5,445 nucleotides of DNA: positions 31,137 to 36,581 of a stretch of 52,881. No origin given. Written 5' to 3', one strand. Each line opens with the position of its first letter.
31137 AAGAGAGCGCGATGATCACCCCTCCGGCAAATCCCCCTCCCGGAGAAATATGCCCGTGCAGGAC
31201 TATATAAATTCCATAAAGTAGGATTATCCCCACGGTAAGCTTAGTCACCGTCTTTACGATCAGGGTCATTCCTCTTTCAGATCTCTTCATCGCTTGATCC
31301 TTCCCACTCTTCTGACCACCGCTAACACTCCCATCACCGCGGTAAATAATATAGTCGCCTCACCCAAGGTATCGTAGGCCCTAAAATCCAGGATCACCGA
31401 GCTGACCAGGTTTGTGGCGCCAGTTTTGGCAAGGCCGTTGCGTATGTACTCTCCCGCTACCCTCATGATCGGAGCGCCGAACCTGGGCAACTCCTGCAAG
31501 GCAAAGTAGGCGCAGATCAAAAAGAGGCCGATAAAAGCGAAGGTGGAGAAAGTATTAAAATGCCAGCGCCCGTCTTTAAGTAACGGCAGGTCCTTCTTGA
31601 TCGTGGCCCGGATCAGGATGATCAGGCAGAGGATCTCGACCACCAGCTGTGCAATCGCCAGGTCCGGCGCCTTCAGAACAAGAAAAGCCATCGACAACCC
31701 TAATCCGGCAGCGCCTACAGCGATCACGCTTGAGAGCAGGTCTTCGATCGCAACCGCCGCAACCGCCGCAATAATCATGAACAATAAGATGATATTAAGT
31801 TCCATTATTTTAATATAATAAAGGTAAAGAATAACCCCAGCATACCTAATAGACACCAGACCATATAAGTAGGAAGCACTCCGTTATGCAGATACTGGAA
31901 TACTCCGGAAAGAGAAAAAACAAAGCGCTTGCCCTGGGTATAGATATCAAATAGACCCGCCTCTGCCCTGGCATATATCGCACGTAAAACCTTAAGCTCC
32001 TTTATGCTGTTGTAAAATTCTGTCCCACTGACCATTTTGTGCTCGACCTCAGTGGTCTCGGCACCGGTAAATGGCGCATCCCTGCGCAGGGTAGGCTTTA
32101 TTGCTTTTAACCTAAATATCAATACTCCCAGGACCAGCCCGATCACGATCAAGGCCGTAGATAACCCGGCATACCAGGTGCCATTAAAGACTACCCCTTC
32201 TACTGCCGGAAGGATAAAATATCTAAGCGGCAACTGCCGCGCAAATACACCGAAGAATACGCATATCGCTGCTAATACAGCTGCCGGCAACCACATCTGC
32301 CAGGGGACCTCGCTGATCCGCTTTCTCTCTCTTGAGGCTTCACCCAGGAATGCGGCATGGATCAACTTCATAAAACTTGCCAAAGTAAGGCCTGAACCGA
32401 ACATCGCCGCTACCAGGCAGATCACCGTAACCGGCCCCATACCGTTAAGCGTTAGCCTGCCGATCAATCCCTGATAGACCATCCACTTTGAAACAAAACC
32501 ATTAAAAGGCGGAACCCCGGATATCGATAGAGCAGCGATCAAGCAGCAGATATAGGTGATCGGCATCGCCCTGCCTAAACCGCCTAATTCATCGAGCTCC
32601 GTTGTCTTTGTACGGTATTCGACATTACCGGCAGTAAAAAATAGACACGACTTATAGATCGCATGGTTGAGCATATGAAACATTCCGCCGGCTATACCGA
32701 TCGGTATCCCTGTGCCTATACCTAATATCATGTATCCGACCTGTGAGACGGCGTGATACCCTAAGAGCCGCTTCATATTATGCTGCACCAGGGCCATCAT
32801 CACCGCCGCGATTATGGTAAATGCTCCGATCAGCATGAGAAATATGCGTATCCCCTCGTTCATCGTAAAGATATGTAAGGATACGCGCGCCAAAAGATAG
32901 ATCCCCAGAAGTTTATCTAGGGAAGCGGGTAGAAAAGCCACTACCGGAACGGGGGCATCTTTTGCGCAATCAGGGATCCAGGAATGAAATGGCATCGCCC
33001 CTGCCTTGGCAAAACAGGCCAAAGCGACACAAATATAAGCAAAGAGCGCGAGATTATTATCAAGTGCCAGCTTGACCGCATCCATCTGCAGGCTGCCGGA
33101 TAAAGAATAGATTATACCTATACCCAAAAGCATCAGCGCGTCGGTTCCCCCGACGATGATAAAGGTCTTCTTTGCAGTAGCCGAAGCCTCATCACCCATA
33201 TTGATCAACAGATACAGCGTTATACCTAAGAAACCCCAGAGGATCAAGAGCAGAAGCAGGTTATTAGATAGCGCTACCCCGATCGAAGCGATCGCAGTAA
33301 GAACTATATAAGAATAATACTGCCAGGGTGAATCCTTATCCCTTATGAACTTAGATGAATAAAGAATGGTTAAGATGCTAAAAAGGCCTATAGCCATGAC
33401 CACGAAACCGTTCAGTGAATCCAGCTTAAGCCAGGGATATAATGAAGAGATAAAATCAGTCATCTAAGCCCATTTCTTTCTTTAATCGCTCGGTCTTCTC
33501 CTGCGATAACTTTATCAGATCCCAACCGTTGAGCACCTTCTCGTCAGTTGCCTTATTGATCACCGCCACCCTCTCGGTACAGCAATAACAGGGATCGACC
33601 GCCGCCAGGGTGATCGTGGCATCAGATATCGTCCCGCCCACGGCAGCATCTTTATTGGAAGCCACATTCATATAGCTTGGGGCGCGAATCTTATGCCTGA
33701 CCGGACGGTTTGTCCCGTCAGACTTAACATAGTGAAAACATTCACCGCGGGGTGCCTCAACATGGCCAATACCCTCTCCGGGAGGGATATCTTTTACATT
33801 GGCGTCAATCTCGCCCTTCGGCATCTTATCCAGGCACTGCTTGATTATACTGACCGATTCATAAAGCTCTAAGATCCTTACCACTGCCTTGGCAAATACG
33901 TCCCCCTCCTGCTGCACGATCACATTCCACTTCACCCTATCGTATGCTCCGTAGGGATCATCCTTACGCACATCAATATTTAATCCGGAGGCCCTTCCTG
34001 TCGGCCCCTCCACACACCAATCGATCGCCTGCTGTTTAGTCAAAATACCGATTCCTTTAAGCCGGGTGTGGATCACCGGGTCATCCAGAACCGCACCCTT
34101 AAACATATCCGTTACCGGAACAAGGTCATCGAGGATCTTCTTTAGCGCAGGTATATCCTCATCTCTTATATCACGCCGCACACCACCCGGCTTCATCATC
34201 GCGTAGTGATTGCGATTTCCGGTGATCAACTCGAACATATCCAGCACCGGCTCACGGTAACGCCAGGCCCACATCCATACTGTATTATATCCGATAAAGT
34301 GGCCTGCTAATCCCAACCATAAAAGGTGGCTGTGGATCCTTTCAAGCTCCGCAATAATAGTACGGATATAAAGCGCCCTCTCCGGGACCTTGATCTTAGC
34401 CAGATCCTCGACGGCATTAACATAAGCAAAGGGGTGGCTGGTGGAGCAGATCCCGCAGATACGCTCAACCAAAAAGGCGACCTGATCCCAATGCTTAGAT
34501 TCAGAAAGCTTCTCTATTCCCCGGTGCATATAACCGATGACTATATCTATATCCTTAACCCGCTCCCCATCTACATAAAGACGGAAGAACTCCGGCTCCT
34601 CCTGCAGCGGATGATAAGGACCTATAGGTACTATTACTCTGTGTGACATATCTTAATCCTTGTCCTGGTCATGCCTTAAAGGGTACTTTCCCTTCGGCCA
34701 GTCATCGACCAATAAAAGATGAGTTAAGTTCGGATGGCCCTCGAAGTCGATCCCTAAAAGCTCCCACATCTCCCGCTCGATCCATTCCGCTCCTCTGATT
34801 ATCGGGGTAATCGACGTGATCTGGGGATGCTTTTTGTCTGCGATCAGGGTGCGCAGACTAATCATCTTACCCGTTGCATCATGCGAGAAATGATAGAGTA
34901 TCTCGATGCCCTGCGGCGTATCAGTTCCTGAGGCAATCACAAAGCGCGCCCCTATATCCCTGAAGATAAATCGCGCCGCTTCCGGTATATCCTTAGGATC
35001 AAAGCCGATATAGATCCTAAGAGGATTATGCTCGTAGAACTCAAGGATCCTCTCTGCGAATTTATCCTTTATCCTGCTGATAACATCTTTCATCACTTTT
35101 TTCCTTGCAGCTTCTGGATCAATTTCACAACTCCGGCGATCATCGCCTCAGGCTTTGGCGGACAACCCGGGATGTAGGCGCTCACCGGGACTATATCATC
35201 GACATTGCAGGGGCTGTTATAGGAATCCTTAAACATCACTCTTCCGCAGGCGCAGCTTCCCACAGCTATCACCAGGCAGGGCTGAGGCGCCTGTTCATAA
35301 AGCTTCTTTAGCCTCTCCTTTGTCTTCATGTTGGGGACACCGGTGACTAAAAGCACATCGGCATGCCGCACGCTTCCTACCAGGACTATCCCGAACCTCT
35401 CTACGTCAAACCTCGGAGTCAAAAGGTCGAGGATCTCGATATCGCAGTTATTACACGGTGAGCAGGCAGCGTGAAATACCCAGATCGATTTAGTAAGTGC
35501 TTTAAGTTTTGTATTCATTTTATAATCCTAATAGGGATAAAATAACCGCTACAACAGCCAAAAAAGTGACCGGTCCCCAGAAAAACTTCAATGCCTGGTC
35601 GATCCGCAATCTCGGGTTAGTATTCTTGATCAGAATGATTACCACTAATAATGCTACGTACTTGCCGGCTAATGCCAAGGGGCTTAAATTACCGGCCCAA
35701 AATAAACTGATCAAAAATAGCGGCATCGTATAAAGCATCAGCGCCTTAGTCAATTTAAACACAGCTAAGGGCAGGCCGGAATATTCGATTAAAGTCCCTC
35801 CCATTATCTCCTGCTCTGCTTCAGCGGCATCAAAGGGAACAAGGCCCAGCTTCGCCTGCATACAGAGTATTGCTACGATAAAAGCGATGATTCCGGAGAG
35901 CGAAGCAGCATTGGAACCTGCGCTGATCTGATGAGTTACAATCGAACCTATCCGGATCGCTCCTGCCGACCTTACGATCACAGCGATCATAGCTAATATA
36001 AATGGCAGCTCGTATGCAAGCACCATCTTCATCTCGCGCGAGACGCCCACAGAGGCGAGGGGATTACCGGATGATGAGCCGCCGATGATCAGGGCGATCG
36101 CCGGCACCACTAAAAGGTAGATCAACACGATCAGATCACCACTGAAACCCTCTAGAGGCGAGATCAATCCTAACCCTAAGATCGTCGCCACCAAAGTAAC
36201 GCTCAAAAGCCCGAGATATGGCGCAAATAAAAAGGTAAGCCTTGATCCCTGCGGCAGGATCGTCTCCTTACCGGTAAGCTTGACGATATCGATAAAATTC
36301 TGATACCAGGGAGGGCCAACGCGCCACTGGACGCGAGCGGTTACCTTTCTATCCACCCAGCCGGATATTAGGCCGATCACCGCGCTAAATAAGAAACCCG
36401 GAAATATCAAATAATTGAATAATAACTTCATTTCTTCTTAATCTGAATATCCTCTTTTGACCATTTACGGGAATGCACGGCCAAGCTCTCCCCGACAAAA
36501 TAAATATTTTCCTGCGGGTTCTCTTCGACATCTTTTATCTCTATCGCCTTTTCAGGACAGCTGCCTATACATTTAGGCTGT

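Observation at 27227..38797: Mrp-linked group 4 [NiFe]-hydrogenase co-encoded with an NAD(P)-binding AsrA/AsrB (HydB/HydG) module: candidate ion-translocating H2:NAD(P)+ oxidoreductase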

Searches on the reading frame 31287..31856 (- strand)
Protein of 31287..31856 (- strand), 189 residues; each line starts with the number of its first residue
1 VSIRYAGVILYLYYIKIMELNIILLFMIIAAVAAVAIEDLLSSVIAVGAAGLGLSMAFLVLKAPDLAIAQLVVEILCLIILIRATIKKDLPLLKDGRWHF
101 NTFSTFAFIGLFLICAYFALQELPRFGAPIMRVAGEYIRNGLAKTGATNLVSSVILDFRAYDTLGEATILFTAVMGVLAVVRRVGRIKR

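Call 3: search_protein_families(library=pfam, proteins=[window:31287-31856:-])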
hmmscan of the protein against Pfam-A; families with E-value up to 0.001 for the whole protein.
window:31287-31856:- (189 aa): 2 families
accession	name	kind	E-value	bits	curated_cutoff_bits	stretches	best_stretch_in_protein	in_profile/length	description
PF13244.11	MbhD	-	5.6e-15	55.7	27.2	1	25-84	1-61/67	MBH, subunit D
PF20501.3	MbhE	-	1.9e-09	37.9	27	1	132-184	32-84/98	MBH, subunit E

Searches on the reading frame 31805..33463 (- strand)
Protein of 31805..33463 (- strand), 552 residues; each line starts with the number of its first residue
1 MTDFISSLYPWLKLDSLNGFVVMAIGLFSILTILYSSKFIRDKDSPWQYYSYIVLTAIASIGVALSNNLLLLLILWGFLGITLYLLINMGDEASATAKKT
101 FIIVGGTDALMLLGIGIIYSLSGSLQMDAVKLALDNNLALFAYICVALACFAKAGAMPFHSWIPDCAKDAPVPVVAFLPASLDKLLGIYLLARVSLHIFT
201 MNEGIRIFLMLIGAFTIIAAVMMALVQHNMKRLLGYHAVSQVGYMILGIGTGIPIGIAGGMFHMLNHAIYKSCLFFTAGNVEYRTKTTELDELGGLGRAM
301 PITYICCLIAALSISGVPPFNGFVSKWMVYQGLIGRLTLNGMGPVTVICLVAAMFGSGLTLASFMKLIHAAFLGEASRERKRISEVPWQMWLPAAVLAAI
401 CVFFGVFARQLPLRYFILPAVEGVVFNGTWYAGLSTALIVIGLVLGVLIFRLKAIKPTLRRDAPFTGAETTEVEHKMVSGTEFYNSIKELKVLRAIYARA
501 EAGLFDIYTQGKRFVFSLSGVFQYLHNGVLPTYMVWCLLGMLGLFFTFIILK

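Call 3: search_protein_families(library=pfam, proteins=[window:31805-33463:-])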
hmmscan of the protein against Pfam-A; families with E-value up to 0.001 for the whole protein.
window:31805-33463:- (552 aa): 1 family
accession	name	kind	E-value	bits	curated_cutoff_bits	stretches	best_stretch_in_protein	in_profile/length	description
PF00361.26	Proton_antipo_M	-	2.7e-59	201.2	21.5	1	66-336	1-278/294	NADH:quinone oxidoreductase/Mrp antiporter, TM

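Call 7: search_protein_families(library=ncbifam, proteins=[window:31805-33463:-])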
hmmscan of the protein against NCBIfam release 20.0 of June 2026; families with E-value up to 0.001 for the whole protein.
window:31805-33463:- (552 aa): 73 families (the best 25 are shown)
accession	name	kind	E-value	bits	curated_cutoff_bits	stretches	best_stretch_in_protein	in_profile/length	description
NF006419.0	PRK08668.1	equivalog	2.1e-79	267.9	617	1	12-542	66-606/613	NADH dehydrogenase subunit M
NF006240.0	PRK08376.1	subfamily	1.3e-78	265.2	662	1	13-425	87-508/521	putative monovalent cation/H+ antiporter subunit D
NF005141.0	PRK06590.1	equivalog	2.6e-73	248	556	1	12-550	77-611/615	NADH-quinone oxidoreductase subunit L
NF005086.0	PRK06521.1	equivalog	2.9e-68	230.9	667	1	11-410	75-494/669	hydrogenase 4 subunit B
NF009287.0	PRK12647.1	equivalog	9.7e-68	229.4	937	1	13-424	73-482/773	putative monovalent cation/H+ antiporter subunit A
NF005097.0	PRK06525.1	equivalog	1.4e-67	228.5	430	1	13-408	73-475/480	hydrogenase 4 subunit D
TIGR01974.1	NDH_I_L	subfamily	3.4e-67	227.7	407.5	1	12-546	78-627/630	NADH-quinone oxidoreductase subunit L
NF009310.0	PRK12668.1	equivalog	3.7e-67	227.4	564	1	12-420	64-443/584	Na(+)/H(+) antiporter subunit D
NF009288.0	PRK12648.1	equivalog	5.8e-67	226.5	1104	1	12-455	72-525/954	monovalent cation/H+ antiporter subunit A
NF009289.0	PRK12649.1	equivalog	1.2e-65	222.4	1117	1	17-451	84-534/789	putative monovalent cation/H+ antiporter subunit A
NF009290.0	PRK12650.1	equivalog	1.1e-62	212.2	980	1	12-475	77-547/966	DUF4040 family protein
NF006236.0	PRK08375.1-1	equivalog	2.7e-60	204.7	663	1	12-409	76-482/493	putative monovalent cation/H+ antiporter subunit D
NF009285.0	PRK12645.1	equivalog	3.2e-60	204.3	1028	1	17-425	79-509/804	Na+/H+ antiporter subunit A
TIGR00940.1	2a6301s01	subfamily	8.2e-60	203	920.45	1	13-429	72-509/793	monovalent cation:proton antiporter subunit A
NF006418.0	PRK08667.1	equivalog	4.9e-55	187.3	794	1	5-411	66-489/644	hydrogenase membrane subunit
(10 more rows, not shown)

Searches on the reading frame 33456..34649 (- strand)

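Call 3: search_protein_families(library=pfam, proteins=[window:33456-34649:-])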
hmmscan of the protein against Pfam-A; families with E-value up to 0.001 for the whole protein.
window:33456-34649:- (397 aa): 2 families
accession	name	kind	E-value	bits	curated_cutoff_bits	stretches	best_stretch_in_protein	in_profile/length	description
PF00346.24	Complex1_49kDa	-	2.4e-71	240.4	24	2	119-285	2-168/271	Respiratory-chain NADH dehydrogenase, 49 Kd subunit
PF00374.24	NiFeSe_Hases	-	8e-18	65.1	25.8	1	43-111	1-69/508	Nickel-dependent hydrogenase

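Call 7: search_protein_families(library=ncbifam, proteins=[window:33456-34649:-])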
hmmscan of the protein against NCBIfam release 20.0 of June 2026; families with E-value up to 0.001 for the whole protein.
window:33456-34649:- (397 aa): 15 families
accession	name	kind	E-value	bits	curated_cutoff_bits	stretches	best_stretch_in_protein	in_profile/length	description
NF004739.1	PRK06075.1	equivalog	4e-105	351.7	360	2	7-287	3-283/384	NADH-quinone oxidoreductase subunit D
TIGR01962.1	NuoD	equivalog_domain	1.3e-91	307.3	459.35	2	4-286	2-284/386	NADH dehydrogenase (quinone) subunit D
NF040602.1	F420_dehyd_FpoD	exception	2.3e-87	293.4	600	1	3-358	6-370/372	F420H2 dehydrogenase subunit FpoD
NF008974.0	PRK12322.1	equivalog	3e-85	286.4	522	1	5-353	7-359/366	NADH-quinone oxidoreductase subunit D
NF009808.0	PRK13292.1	equivalog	1.3e-79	268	1156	2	4-280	407-683/791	NADH-quinone oxidoreductase subunit B/C/D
NF008728.0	PRK11742.1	equivalog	1.3e-69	235.1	840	2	6-285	216-495/598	NADH-quinone oxidoreductase subunit C/D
NF005649.0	PRK07415.1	equivalog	9.2e-67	225.8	583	1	3-282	9-289/394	NAD(P)H-quinone oxidoreductase subunit H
NF033181.1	NiFeSe_hydrog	equivalog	3.5e-22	79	600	2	25-111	21-106/507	nickel-dependent hydrogenase large subunit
TIGR03295.1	frhA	equivalog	1.9e-20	73.2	392.5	2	43-120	41-119/412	coenzyme F420 hydrogenase subunit alpha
NF045518.1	H2_NiFeSe_large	exception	2e-19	69.8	780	2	24-111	20-106/485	NiFeSe hydrogenase large subunit HysA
NF040828.1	sulfhyd_ShyA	equivalog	2.5e-15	56.3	700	2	26-172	21-179/415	NAD(P)-dependent hydrogenase/sulfhydrogenase 2 subunit alpha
NF041785.2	VhuA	equivalog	7e-15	54.5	800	1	30-111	27-107/418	F420-non-reducing hydrogenase Vhu subunit A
NF007778.0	PRK10467.1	equivalog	1.1e-13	50.3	969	1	38-110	34-106/567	hydrogenase 2 large subunit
NF007550.0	PRK10170.1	equivalog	1.2e-11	43.7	1101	1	31-111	42-122/597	Ni/Fe-hydrogenase large subunit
NF040832.1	sulfhyd_HydA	equivalog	4.5e-06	26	880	0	26-131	23-130/426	NADPH-dependent hydrogenase/sulfhydrogenase 1 subunit alpha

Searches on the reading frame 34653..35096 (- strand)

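Call 3: search_protein_families(library=pfam, proteins=[window:34653-35096:-])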
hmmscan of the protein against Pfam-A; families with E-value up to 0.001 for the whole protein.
window:34653-35096:- (147 aa): 1 family
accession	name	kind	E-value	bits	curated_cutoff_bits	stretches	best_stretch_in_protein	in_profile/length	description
PF00329.25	Complex1_30kDa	-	4e-26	92.4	22.5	1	33-145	4-119/124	Respiratory-chain NADH dehydrogenase, 30 Kd subunit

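Call 7: search_protein_families(library=ncbifam, proteins=[window:34653-35096:-])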
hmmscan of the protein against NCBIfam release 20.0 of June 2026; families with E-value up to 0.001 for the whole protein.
window:34653-35096:- (147 aa): 17 families
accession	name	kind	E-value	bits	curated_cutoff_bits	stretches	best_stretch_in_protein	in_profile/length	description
TIGR01961.1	NuoC_fam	subfamily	2.4e-19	70.1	122.45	1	54-143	29-117/122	NADH (or F420H2) dehydrogenase, subunit C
NF005832.0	PRK07735.1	equivalog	1.8e-18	67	431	1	57-144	339-423/430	NADH-quinone oxidoreductase subunit C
NF040611.1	F420_dehyd_FpoC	exception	1.2e-17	64.3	220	1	3-144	4-146/158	F420H2 dehydrogenase subunit FpoC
NF004735.0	PRK06074.2-2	equivalog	4.1e-17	62.5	176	1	3-144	4-146/158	NADH-quinone oxidoreductase subunit C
NF004737.0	PRK06074.2-4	equivalog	8.8e-17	61.4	144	1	48-145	33-125/150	NADH-quinone oxidoreductase subunit C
NF006304.0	PRK08491.1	equivalog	2.7e-14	53.4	228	1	61-141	95-171/263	NADH-quinone oxidoreductase subunit C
NF009141.0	PRK12494.1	equivalog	2.9e-14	53.3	175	1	67-143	85-162/175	NAD(P)H-quinone oxidoreductase subunit J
NF005856.0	PRK07785.1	equivalog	1.3e-13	51.4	224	1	58-143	139-221/246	NADH-quinone oxidoreductase subunit C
NF009808.0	PRK13292.1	equivalog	9.8e-13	46.8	1156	1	64-144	296-373/791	NADH-quinone oxidoreductase subunit B/C/D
NF004734.0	PRK06074.2-1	equivalog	1.4e-12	48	169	1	3-142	6-147/164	NADH-quinone oxidoreductase subunit C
NF008728.0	PRK11742.1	equivalog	2.6e-12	45.9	840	1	63-144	94-172/598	NADH-quinone oxidoreductase subunit C/D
NF004733.0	PRK06074.1-5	equivalog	1.8e-11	44.1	225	1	32-143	35-148/203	NADH-quinone oxidoreductase subunit C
NF004732.0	PRK06074.1-4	equivalog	1.2e-09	38.3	376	1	74-142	127-193/250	NADH-quinone oxidoreductase subunit C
NF004730.0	PRK06074.1-1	equivalog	1.3e-09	38.2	193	1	76-129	90-143/200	NADH-quinone oxidoreductase subunit C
NF004738.0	PRK06074.2-5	equivalog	1.8e-05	24.5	198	1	63-145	67-150/174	NADH-quinone oxidoreductase subunit C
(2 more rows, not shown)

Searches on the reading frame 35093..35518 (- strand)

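Call 3: search_protein_families(library=pfam, proteins=[window:35093-35518:-])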
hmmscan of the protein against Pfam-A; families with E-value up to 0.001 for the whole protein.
window:35093-35518:- (141 aa): 1 family
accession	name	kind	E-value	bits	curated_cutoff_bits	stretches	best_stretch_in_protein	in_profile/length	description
PF01058.29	Oxidored_q6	-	8.9e-27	93.8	27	1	22-133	1-128/128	NADH ubiquinone oxidoreductase, 20 Kd subunit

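Call 7: search_protein_families(library=ncbifam, proteins=[window:35093-35518:-])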
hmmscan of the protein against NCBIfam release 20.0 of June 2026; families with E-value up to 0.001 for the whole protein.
window:35093-35518:- (141 aa): 15 families
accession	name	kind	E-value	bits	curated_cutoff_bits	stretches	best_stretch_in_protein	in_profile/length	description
NF005012.1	PRK06411.1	subfamily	2.4e-39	134.5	116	1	9-139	33-160/166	NADH-quinone oxidoreductase subunit NuoB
TIGR01957.1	nuoB_fam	subfamily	9.9e-36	122.8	142.7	1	9-138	16-143/145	NADH-quinone oxidoreductase subunit B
NF011393.0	PRK14818.1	equivalog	4.2e-31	107.8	255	1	22-138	42-156/173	NADH dehydrogenase subunit B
NF011391.0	PRK14816.1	equivalog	8e-31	107.1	283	1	10-138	52-178/196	NADH-quinone oxidoreductase subunit B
NF011388.0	PRK14813.1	equivalog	2.2e-29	102.6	294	1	23-134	38-150/189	NADH dehydrogenase subunit B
NF011390.0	PRK14815.1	equivalog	2.8e-28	98.4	281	1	10-139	33-159/183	NADH dehydrogenase subunit B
NF009808.0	PRK13292.1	equivalog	6.4e-28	97.1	1156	1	10-138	25-150/791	NADH-quinone oxidoreductase subunit B/C/D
NF011394.0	PRK14819.1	equivalog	2.9e-27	95.8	312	1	11-138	32-157/264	NADH-quinone oxidoreductase subunit B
NF011395.0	PRK14820.1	equivalog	8.1e-27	94.1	263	1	8-137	31-156/180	NADH-quinone oxidoreductase subunit B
NF011392.0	PRK14817.1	equivalog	2.7e-26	92.4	271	1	23-140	46-163/182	NADH-quinone oxidoreductase subunit B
NF011389.0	PRK14814.1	equivalog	2.7e-24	86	285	1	10-139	33-159/186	NADH dehydrogenase subunit B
TIGR03294.1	FrhG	equivalog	5.7e-07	29.5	245.5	1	49-135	47-142/228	coenzyme F420 hydrogenase subunit gamma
NF045875.1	F420_non_VhuG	exception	2e-05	24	450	0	104-135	134-165/286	F420-non-reducing hydrogenase subunit VhuG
NF007779.0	PRK10468.1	equivalog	0.00011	21.3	659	1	69-135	137-207/372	hydrogenase 2 small subunit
TIGR00391.1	hydA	subfamily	0.0002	20.6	179.5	1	49-134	122-208/365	hydrogenase small subunit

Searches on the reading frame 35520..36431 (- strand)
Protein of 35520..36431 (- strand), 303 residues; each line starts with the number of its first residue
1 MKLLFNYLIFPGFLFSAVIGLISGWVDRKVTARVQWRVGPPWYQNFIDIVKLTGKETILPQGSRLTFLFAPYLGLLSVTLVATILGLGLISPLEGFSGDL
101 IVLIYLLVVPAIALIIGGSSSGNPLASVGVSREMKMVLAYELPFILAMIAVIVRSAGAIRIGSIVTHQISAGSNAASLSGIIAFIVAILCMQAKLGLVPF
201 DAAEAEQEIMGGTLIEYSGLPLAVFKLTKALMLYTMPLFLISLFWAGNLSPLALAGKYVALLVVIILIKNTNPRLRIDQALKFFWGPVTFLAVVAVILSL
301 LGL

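Call 3: search_protein_families(library=pfam, proteins=[window:35520-36431:-])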
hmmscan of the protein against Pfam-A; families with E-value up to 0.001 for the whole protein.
window:35520-36431:- (303 aa): 1 family
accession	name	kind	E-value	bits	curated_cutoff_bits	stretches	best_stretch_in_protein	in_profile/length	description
PF00146.26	NADHdh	-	1e-60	206.1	27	1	15-298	9-296/298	NADH dehydrogenase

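Call 7: search_protein_families(library=ncbifam, proteins=[window:35520-36431:-])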
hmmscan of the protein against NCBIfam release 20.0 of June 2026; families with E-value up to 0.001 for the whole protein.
window:35520-36431:- (303 aa): 7 families
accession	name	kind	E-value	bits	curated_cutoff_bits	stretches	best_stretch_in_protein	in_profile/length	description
NF004741.0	PRK06076.1-2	equivalog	1.4e-46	159.3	305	1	3-300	20-330/337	NADH-quinone oxidoreductase subunit NuoH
NF040610.1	F420_dehyd_FpoH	exception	2.8e-26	92.6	475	1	18-296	25-329/339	F420H2 dehydrogenase subunit FpoH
NF004740.0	PRK06076.1-1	equivalog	3.5e-24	85.9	399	1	21-297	39-314/325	NADH-quinone oxidoreductase subunit NuoH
NF004743.0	PRK06076.1-4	equivalog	3.7e-23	82.1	494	1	13-295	24-334/433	NADH-quinone oxidoreductase subunit NuoH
NF004744.0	PRK06076.1-5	equivalog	6.7e-23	81.4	542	1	14-247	38-279/372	NADH-quinone oxidoreductase subunit NuoH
NF004745.0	PRK06076.1-6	equivalog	1.7e-22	80.2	450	1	25-297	35-327/341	NADH-quinone oxidoreductase subunit NuoH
NF004742.0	PRK06076.1-3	equivalog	3.7e-18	65.8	531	1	36-298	60-343/356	NADH-quinone oxidoreductase subunit NuoH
